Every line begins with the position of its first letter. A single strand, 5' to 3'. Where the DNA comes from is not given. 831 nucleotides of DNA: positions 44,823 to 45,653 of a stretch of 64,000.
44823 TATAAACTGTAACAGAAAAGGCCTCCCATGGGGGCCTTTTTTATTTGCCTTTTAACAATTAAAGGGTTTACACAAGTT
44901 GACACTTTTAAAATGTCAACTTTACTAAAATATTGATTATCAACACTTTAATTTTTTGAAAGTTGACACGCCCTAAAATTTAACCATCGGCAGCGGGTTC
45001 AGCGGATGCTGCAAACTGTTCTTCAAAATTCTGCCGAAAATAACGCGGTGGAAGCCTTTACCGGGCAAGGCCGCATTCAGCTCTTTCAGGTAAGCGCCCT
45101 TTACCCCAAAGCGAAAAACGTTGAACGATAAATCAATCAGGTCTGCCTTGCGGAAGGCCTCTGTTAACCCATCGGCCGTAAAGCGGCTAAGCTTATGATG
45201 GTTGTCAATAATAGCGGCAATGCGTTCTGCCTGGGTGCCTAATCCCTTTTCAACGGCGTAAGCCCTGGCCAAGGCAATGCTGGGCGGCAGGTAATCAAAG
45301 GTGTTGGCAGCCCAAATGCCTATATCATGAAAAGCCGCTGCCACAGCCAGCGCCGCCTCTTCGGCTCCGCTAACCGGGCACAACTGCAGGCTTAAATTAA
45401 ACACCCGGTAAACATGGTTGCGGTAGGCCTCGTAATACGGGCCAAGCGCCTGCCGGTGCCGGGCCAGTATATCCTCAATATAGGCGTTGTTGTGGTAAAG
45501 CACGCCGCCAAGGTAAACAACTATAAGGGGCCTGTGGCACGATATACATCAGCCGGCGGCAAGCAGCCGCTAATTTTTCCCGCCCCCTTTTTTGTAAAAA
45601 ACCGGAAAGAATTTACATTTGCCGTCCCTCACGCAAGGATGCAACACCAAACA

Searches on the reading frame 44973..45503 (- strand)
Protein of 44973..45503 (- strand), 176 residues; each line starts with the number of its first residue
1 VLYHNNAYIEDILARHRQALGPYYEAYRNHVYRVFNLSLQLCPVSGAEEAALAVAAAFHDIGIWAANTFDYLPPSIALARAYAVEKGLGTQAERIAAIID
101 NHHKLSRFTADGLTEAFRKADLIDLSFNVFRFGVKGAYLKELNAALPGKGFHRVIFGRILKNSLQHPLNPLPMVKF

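Call 35: search_protein_families(library=pfam, proteins=[window:44973-45503:-], max_evalue=0.0001)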
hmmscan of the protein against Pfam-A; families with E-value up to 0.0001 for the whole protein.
window:44973-45503:- (176 aa): 1 family
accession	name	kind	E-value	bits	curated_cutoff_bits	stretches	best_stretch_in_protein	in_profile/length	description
PF01966.28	HD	-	1.9e-05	25.3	22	1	29-107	3-90/116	HD domain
